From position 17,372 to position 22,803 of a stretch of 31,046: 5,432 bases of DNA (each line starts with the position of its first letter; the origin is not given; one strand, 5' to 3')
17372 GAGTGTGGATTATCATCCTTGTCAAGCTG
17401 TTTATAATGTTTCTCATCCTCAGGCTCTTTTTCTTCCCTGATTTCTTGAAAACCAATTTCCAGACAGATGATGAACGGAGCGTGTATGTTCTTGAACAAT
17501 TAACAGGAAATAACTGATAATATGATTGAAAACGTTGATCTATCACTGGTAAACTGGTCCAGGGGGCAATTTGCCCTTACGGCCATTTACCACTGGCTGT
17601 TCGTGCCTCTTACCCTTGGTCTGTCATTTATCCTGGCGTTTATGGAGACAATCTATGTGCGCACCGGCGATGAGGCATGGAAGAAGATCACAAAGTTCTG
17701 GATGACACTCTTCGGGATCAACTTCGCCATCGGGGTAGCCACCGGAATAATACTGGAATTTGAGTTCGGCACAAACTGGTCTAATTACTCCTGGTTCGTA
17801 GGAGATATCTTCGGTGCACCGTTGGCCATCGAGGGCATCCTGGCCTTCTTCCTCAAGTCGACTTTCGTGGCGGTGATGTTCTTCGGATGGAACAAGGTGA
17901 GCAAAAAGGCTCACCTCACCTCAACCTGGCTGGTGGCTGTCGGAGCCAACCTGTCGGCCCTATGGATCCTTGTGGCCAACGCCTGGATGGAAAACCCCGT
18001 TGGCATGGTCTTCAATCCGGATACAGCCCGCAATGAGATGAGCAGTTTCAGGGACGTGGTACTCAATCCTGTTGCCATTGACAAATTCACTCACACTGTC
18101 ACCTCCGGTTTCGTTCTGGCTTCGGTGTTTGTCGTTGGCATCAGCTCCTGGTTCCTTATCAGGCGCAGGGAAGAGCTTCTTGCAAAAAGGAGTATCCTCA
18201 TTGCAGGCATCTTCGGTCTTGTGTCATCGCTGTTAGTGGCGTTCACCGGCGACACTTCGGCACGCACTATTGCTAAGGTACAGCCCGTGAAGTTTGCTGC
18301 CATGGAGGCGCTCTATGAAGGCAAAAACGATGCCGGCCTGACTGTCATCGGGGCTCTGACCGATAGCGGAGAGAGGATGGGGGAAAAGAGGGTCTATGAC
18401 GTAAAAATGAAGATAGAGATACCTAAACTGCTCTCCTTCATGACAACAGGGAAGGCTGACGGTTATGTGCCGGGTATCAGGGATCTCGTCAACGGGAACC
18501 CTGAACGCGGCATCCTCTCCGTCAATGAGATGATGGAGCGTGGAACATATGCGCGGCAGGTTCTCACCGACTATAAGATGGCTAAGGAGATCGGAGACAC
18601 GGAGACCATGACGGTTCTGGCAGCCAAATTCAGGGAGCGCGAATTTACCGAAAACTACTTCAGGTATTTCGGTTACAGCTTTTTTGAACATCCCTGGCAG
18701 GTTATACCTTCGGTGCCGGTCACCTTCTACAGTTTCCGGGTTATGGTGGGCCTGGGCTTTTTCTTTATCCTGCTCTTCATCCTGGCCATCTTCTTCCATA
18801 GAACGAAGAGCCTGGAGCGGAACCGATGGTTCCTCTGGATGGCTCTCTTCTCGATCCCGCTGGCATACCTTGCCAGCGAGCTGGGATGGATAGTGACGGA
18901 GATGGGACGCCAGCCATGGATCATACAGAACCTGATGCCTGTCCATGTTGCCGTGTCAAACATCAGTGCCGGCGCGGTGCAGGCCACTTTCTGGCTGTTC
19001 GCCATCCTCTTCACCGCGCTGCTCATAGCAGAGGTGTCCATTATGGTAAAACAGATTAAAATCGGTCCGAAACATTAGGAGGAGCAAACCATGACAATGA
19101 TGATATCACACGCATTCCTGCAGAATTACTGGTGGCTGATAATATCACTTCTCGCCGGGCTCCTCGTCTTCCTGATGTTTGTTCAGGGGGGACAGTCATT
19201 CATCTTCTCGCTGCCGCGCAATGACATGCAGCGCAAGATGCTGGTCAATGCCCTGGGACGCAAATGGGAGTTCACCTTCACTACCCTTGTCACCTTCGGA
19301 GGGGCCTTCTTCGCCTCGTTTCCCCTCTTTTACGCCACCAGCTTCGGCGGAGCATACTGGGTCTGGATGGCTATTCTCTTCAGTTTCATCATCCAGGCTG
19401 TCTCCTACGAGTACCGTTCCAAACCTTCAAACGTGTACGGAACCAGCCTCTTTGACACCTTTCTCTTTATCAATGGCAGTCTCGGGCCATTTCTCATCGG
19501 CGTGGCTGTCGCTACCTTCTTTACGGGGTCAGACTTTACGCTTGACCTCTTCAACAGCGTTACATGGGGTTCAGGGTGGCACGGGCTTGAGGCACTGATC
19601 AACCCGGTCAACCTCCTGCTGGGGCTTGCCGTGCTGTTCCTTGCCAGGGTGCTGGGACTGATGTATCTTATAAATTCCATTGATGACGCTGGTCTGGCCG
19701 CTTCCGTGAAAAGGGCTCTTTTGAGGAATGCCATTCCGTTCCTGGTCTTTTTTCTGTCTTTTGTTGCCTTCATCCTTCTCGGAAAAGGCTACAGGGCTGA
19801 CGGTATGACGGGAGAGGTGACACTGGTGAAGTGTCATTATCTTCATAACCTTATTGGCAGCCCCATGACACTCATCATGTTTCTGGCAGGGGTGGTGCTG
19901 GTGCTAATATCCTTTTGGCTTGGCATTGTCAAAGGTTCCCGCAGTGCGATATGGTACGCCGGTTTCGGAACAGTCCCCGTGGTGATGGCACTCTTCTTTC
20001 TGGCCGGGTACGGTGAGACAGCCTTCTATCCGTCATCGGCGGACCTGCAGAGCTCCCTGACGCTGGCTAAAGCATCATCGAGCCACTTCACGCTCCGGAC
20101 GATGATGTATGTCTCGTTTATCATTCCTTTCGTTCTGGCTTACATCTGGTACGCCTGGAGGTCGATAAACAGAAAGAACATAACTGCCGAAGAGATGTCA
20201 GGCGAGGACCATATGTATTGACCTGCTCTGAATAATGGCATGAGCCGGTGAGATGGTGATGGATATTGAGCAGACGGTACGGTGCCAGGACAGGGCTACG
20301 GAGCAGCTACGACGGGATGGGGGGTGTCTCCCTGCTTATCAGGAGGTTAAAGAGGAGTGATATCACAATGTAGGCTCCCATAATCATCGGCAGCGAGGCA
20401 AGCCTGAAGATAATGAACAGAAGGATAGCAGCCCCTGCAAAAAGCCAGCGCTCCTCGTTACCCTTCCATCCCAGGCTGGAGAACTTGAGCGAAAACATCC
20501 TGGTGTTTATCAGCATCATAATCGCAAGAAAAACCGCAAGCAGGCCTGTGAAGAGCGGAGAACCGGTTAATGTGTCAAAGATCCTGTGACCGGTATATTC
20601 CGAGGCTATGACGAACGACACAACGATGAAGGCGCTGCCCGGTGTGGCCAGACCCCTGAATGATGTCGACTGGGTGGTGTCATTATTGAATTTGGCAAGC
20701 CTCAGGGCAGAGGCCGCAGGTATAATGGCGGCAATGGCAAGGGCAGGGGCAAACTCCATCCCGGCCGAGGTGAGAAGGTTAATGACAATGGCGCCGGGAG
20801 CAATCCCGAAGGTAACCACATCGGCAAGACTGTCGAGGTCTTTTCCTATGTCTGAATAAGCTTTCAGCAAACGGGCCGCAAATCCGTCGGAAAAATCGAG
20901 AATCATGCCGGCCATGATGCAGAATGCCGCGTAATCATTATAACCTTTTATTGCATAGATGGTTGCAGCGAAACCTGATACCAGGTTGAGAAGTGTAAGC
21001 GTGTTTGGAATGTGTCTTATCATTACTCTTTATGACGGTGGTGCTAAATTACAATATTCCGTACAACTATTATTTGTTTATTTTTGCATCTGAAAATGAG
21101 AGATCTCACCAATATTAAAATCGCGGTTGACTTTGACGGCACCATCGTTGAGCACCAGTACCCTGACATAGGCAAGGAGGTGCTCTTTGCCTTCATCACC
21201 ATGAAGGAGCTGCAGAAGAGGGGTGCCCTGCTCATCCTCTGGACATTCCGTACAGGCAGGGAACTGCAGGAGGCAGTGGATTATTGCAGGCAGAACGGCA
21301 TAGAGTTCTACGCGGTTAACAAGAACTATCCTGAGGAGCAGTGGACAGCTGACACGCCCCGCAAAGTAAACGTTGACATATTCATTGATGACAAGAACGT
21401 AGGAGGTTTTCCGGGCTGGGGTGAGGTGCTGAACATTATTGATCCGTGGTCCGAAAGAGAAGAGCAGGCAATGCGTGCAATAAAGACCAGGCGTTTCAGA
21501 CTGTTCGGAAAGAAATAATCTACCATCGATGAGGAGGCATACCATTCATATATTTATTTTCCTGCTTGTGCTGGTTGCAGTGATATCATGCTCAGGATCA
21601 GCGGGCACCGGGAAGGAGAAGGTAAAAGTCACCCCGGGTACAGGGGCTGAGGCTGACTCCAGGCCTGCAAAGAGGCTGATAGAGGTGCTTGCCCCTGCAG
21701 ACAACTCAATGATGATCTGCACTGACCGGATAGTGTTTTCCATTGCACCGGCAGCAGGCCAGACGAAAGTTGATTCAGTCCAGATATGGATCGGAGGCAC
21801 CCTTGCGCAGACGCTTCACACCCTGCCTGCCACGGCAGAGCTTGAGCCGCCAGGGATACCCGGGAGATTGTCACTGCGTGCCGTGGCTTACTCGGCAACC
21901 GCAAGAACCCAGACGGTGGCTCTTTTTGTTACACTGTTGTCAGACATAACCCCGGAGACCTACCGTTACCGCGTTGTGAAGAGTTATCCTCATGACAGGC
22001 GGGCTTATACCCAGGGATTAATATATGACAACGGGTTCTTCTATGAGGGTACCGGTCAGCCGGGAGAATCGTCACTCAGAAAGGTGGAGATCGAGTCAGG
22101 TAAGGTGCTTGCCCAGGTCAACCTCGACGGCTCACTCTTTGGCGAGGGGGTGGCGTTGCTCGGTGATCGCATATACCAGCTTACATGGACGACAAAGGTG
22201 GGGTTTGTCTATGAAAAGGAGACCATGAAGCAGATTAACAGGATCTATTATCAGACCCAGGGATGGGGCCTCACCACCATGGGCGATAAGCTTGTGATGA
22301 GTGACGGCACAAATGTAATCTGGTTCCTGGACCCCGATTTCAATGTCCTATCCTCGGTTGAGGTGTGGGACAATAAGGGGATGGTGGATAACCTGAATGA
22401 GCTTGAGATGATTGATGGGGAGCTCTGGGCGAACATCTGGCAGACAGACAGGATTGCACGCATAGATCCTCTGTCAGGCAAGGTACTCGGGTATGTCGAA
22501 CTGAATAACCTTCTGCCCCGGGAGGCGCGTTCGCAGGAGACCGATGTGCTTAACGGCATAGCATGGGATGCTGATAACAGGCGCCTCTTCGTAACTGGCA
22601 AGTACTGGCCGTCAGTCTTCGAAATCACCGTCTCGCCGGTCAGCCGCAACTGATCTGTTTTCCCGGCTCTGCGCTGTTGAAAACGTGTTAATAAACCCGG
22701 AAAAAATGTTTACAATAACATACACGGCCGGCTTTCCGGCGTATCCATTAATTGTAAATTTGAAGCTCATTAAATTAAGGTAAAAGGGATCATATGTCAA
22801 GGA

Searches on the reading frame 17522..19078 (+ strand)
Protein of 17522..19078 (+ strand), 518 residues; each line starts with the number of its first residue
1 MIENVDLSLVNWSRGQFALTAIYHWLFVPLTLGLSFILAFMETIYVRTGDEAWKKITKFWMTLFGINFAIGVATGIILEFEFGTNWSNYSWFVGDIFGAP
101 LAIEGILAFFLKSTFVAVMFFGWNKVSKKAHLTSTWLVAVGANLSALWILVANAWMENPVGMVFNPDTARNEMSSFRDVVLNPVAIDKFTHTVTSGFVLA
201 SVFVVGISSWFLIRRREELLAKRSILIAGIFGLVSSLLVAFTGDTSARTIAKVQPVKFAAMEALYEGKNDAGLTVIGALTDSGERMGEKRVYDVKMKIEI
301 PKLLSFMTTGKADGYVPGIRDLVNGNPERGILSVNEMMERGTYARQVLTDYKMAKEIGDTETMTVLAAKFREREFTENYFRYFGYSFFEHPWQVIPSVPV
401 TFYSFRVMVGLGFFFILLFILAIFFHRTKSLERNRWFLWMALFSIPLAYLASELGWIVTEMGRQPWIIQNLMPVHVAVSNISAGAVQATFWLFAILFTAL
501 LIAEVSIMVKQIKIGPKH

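Call 6: search_protein_families(library=pfam, proteins=[window:17522-19078:+], max_evalue=0.001)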
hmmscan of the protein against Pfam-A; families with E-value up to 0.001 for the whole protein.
window:17522-19078:+ (518 aa): 1 family
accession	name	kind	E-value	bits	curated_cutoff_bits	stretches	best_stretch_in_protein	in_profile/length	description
PF01654.22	Cyt_bd_oxida_I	-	2.7e-166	553.7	26.2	1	12-516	1-418/418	Cytochrome bd terminal oxidase subunit I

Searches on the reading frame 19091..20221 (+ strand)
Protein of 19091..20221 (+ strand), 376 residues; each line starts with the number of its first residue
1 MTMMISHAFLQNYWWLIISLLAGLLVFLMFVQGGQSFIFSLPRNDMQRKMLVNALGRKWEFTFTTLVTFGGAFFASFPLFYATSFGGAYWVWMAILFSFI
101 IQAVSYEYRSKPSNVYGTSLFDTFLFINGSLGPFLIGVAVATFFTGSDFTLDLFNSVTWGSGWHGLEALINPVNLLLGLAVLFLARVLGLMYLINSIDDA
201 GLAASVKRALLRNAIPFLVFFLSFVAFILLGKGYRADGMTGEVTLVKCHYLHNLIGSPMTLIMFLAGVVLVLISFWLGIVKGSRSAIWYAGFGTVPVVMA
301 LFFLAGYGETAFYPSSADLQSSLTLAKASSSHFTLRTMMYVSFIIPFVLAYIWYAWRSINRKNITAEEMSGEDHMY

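Call 6: search_protein_families(library=pfam, proteins=[window:19091-20221:+], max_evalue=0.001)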
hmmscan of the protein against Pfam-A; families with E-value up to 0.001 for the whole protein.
window:19091-20221:+ (376 aa): 1 family
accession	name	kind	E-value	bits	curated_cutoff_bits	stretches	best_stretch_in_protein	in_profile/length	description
PF02322.20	Cyt_bd_oxida_II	-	1.6e-67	228.4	35.6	1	10-358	1-301/302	Cytochrome bd terminal oxidase subunit II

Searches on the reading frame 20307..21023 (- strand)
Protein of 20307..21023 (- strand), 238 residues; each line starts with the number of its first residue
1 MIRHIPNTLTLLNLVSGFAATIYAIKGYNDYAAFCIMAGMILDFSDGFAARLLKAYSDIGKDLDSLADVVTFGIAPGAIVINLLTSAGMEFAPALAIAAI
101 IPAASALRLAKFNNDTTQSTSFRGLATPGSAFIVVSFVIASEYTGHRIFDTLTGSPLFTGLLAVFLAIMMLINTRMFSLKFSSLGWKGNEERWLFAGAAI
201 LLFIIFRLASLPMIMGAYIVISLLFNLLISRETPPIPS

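Call 6: search_protein_families(library=pfam, proteins=[window:20307-21023:-], max_evalue=0.001)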
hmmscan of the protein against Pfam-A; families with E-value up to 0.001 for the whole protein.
window:20307-21023:- (238 aa): 1 family
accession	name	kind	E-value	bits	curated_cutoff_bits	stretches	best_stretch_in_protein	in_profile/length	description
PF01066.26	CDP-OH_P_transf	-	2.1e-14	54.6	22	1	4-140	2-135/152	CDP-alcohol phosphatidyltransferase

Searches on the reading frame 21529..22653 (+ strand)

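Call 6: search_protein_families(library=pfam, proteins=[window:21529-22653:+], max_evalue=0.001)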
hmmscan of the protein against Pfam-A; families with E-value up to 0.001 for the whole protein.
window:21529-22653:+ (374 aa): 2 families
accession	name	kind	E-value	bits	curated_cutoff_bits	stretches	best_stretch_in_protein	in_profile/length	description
PF05096.18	Glu_cyclase_2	-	5.1e-94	314.8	22.3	1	135-367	18-248/249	Glutamine cyclotransferase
PF21959.2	DUF6923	-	0.00019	21.7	27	0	252-322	98-167/234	Repeat of unknown function (DUF6923)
